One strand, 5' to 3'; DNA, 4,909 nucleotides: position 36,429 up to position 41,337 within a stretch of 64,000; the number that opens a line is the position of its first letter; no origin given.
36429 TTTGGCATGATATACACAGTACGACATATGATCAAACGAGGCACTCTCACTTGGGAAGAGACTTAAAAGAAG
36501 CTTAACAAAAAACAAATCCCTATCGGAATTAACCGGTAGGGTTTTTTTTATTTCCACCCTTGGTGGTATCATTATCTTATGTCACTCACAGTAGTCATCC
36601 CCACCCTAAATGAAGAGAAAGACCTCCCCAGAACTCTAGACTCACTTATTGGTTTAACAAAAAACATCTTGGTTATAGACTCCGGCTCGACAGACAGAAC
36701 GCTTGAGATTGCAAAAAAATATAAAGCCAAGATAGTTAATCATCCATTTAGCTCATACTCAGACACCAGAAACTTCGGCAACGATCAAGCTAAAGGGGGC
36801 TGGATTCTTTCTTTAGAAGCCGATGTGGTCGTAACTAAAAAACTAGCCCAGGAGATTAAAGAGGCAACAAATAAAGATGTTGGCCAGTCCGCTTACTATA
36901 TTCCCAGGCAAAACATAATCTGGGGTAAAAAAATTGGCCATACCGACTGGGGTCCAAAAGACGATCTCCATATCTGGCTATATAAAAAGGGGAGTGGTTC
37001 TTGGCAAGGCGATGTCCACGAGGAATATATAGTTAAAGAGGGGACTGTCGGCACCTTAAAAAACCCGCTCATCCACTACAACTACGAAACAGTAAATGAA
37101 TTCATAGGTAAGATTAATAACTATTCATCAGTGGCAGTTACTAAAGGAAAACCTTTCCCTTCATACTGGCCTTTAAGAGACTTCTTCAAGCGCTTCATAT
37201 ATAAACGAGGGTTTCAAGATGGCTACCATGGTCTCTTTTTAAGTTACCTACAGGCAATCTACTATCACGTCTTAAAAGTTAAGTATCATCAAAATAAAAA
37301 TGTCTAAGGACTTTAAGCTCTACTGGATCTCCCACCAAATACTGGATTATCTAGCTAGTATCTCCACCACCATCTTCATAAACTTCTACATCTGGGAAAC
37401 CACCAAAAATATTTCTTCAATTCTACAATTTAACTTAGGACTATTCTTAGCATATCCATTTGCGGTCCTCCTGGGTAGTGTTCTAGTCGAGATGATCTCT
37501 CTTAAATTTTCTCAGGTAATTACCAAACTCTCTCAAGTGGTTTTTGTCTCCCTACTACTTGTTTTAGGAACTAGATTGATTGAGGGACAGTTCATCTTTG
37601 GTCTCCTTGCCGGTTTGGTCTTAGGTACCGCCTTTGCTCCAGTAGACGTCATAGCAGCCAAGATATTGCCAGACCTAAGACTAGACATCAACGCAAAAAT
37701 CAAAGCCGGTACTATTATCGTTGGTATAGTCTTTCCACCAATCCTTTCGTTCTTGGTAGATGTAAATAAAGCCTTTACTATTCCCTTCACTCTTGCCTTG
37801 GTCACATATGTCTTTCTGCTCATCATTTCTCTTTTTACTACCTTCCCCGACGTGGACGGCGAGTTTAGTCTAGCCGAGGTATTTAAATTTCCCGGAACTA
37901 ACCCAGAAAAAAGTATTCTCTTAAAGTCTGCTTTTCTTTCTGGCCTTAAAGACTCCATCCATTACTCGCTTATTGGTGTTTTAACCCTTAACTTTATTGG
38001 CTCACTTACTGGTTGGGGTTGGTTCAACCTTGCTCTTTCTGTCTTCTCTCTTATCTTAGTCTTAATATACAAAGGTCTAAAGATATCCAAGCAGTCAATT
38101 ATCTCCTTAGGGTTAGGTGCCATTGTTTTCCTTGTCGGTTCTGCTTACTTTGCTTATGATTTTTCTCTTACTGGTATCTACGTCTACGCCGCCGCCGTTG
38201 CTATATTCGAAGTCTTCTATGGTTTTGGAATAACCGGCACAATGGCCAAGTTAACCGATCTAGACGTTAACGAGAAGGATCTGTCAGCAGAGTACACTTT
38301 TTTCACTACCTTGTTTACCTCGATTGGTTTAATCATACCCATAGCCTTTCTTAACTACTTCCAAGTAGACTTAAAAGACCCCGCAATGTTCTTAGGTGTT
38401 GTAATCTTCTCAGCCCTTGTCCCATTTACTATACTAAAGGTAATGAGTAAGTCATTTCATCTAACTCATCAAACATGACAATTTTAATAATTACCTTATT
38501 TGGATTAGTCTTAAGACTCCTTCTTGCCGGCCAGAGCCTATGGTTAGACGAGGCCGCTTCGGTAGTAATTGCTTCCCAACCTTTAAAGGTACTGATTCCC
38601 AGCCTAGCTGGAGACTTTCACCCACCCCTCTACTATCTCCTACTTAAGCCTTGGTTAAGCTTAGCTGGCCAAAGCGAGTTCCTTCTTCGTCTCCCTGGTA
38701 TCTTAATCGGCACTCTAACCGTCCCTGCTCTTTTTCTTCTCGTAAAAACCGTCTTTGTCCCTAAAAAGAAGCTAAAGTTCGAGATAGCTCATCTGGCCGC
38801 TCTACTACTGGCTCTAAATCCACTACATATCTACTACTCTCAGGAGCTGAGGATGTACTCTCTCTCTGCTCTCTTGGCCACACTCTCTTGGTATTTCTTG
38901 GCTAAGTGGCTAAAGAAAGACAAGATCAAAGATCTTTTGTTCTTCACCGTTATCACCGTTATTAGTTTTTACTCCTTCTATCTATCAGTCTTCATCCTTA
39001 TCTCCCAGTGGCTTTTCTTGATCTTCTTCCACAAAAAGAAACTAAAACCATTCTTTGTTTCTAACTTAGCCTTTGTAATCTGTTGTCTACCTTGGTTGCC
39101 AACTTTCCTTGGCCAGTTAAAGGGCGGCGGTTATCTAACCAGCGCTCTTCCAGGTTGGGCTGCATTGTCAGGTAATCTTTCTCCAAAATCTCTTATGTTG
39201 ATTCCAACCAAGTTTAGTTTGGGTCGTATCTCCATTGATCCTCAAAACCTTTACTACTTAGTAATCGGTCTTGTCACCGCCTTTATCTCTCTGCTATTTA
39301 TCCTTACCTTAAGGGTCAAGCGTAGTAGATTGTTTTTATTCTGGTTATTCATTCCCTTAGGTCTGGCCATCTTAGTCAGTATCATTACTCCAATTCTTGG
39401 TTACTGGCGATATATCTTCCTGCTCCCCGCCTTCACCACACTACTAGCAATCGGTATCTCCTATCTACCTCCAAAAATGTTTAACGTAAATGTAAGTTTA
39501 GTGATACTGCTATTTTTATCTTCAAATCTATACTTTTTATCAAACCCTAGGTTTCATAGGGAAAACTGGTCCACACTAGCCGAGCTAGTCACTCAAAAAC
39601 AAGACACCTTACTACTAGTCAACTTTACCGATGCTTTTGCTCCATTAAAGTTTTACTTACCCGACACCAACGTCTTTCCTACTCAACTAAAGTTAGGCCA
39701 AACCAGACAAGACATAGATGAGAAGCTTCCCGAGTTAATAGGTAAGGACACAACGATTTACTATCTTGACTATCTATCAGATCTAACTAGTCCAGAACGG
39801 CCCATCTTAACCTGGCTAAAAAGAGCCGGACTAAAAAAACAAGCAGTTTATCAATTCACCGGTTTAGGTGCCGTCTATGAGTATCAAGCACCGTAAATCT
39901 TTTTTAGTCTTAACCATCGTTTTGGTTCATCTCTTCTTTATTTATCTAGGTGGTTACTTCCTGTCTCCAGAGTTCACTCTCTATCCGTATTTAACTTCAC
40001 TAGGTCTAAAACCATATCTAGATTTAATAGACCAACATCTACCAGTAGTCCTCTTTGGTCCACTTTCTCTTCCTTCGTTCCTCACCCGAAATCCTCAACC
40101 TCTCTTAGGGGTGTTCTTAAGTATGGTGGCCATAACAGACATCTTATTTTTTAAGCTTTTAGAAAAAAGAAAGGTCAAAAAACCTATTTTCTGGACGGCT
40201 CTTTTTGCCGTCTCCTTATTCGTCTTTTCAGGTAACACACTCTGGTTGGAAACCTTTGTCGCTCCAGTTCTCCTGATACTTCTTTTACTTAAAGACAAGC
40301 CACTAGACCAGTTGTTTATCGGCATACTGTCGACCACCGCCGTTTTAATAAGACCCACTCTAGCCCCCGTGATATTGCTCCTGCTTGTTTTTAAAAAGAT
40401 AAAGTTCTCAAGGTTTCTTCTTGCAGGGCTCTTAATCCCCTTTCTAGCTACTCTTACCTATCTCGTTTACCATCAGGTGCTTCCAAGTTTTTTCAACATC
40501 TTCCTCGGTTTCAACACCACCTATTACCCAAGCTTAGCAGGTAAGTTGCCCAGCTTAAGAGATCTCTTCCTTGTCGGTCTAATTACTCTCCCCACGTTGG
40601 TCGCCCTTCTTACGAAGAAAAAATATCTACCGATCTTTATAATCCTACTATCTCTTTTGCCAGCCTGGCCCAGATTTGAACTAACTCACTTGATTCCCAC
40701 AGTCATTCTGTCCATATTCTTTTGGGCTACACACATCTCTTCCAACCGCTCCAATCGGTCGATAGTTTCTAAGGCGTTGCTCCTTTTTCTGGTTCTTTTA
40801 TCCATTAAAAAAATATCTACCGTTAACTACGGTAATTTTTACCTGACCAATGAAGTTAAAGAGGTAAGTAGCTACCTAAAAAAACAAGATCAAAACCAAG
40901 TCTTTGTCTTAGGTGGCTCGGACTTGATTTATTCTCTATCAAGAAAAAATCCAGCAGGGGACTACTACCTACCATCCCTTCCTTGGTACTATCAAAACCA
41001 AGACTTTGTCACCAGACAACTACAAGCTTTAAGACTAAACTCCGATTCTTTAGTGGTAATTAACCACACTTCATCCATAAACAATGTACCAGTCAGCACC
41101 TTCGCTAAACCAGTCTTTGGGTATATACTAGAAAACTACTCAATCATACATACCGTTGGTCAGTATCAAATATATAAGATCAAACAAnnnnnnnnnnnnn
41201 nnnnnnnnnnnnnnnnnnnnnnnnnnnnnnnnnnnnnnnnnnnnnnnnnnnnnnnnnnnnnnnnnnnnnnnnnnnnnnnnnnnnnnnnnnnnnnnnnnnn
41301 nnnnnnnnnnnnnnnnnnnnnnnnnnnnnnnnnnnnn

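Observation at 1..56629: About 56-kb glycosylation super-island: at least 7 ArnT/PMT-like GT-C, 2 PIG-V-like, 3 TM-less DPM1-like synthases, about 18 GT2/GT4, 3 methyltransferases, flippase, ligase, initiating PGT, ManC, GalE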

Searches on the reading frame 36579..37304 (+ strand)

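Call 7: search_protein_families(library=pfam, proteins=[window:36579-37304:+], max_evalue=0.001)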
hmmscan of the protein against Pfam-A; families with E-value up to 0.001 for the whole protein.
window:36579-37304:+ (242 aa): 1 family
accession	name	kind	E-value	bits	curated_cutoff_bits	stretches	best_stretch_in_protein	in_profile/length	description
PF00535.33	Glycos_transf_2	-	1.4e-20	74.3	23.3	1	4-120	1-130/168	Glycosyl transferase family 2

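Call 17: search_protein_families(library=ncbifam, proteins=[window:36579-37304:+], max_evalue=0.001)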
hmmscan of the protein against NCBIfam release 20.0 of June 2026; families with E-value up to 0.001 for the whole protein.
window:36579-37304:+ (242 aa): 13 families
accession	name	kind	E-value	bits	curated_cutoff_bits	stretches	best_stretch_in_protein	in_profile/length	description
TIGR04283.1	glyco_like_mftF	equivalog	2.2e-16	60.1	182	1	3-101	1-101/221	TIGR04283 family arsenosugar biosynthesis glycosyltransferase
NF007482.0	PRK10073.1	equivalog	1.3e-08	34.2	423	1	2-98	7-111/334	glycosyltransferase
NF010496.0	PRK13915.1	equivalog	4e-07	29.4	262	1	2-55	32-91/307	glucosyl-3-phosphoglycerate synthase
TIGR04182.1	glyco_TIGR04182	equivalog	4.4e-07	29.6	325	1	3-54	2-54/293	S-layer glycoprotein N-glycosyltransferase AglJ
TIGR04195.1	S_glycosyl_SunS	equivalog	2.1e-06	26.9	350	1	2-153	58-205/421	SunS family peptide S-glycosyltransferase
NF038302.1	EPS_HpsE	equivalog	2.2e-06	26.9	300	1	2-55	2-61/307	hormogonium polysaccharide biosynthesis glycosyltransferase HpsE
TIGR03965.1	mycofact_glyco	equivalog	1.1e-05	24.5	280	1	2-87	75-169/467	mycofactocin biosynthesis glycosyltransferase MftF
NF058614.1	PPMAGASynPpgS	equivalog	4.3e-05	23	370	1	5-57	4-56/226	polyprenyl-phospho-N-acetylgalactosaminyl synthase PpgS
NF041875.1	EPS_EpsD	equivalog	8.8e-05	22.1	370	1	3-93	1-100/325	exopolysaccharide biosynthesis glycosyltransferase EpsD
NF045692.1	OglycostaseCruG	equivalog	9.8e-05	21.4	600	1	3-51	43-94/386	2'-O-glycosyltransferase CruG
NF038299.1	EPS_HpsN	equivalog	0.00019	20.5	425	1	2-102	2-113/317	hormogonium polysaccharide biosynthesis glycosyltransferase HpsN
NF047588.1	GlcsyltransPgfSStrep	equivalog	0.00022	20.6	500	1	1-71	1-76/308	glycosyltransferase PgfS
TIGR03937.1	PgaC_IcaA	equivalog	0.00095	18.2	422.3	0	3-90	47-143/407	poly-beta-1,6-N-acetyl-D-glucosamine synthase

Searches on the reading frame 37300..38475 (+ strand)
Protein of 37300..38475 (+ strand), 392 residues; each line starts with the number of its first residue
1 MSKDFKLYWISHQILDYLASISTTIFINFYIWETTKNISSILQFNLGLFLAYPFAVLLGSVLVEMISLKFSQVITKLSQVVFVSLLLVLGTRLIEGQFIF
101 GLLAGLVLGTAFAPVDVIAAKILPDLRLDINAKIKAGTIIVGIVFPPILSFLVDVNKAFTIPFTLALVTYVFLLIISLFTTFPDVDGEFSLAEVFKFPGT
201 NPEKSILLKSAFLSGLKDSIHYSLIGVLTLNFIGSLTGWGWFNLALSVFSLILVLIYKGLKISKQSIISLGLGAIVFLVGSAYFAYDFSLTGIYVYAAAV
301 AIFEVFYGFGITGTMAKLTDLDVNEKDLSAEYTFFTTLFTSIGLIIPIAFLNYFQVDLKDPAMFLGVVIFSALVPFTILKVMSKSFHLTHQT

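Call 7: search_protein_families(library=pfam, proteins=[window:37300-38475:+], max_evalue=0.001)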
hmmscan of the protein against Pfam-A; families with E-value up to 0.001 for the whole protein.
window:37300-38475:+ (392 aa): 0 families

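Call 18: search_protein_families(library=ncbifam, proteins=[window:37300-38475:+], max_evalue=0.01)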
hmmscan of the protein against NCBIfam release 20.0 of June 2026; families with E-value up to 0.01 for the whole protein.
window:37300-38475:+ (392 aa): 0 families

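Call 29: search_protein_families(library=pfam, proteins=[window:37300-38475:+], max_evalue=5)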
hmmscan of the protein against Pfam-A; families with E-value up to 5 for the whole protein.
window:37300-38475:+ (392 aa): 0 families

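Call 79: search_solved_structures(query=window:37300-38475:+, max_evalue=10)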
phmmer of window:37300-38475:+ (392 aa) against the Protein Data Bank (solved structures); distinct sequences matched with E-value up to 10: 1.
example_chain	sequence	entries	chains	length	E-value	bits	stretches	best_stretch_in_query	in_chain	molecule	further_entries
8fw5_E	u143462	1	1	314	0.38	13.4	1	52-126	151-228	GTP-binding protein Gtr2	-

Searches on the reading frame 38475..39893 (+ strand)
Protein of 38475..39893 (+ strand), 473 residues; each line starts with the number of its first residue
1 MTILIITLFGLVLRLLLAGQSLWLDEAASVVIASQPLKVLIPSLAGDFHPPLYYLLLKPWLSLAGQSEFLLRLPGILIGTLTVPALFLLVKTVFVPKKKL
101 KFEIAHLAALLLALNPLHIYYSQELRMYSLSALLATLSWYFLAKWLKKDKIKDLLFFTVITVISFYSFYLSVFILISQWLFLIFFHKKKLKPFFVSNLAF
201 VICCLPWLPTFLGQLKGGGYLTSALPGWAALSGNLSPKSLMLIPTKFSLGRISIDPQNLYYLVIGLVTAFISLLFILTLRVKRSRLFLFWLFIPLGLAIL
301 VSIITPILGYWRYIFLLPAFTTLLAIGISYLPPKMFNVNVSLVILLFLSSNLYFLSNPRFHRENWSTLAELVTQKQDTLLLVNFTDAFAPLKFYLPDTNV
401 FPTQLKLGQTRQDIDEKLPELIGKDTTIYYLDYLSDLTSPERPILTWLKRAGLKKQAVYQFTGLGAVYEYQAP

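Call 7: search_protein_families(library=pfam, proteins=[window:38475-39893:+], max_evalue=0.001)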
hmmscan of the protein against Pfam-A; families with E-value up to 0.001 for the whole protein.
window:38475-39893:+ (473 aa): 1 family
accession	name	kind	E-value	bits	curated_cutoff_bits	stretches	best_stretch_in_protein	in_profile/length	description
PF13231.12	PMT_2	-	9.6e-13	49.1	26.1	1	49-207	2-157/160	Dolichyl-phosphate-mannose-protein mannosyltransferase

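Call 86: search_protein_families(library=ncbifam, proteins=[window:38475-39893:+], max_evalue=0.0001)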
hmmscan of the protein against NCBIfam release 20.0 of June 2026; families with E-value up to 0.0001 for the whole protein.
window:38475-39893:+ (473 aa): 2 families
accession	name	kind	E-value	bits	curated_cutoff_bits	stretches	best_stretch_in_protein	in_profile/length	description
NF052499.1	MnslTaseMT1671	equivalog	4.4e-11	41.9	900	1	11-189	37-213/523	mannosyltransferase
TIGR03663.1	TIGR03663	subfamily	5.1e-09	35.7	126.25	1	2-160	3-154/435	flippase activity-associated protein Agl23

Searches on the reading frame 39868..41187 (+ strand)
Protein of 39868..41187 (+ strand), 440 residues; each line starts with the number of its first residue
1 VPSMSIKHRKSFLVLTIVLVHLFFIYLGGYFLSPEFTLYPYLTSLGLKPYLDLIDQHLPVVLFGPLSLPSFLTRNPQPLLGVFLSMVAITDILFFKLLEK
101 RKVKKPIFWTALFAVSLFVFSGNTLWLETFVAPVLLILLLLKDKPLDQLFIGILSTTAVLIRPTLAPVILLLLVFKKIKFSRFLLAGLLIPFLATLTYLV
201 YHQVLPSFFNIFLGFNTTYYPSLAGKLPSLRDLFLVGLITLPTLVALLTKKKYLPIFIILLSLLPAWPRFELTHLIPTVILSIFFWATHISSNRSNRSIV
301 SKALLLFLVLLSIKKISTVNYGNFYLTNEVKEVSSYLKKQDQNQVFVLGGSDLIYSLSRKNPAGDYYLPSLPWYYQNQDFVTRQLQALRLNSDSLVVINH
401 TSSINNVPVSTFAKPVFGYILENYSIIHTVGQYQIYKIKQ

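Call 7: search_protein_families(library=pfam, proteins=[window:39868-41187:+], max_evalue=0.001)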
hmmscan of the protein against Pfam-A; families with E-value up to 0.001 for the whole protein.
window:39868-41187:+ (440 aa): 0 families

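Call 18: search_protein_families(library=ncbifam, proteins=[window:39868-41187:+], max_evalue=0.01)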
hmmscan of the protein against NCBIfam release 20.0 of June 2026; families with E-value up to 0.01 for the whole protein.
window:39868-41187:+ (440 aa): 0 families

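Call 29: search_protein_families(library=pfam, proteins=[window:39868-41187:+], max_evalue=5)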
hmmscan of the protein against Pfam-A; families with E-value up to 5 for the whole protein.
window:39868-41187:+ (440 aa): 1 family
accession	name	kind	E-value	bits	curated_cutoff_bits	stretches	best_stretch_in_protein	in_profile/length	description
PF17550.7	PsaF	-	0.023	14.7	25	1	334-429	53-142/162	Family of unknown function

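Call 78: search_solved_structures(query=window:39868-41187:+, max_evalue=10)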
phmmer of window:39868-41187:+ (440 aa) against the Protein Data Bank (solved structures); distinct sequences matched with E-value up to 10: 0.
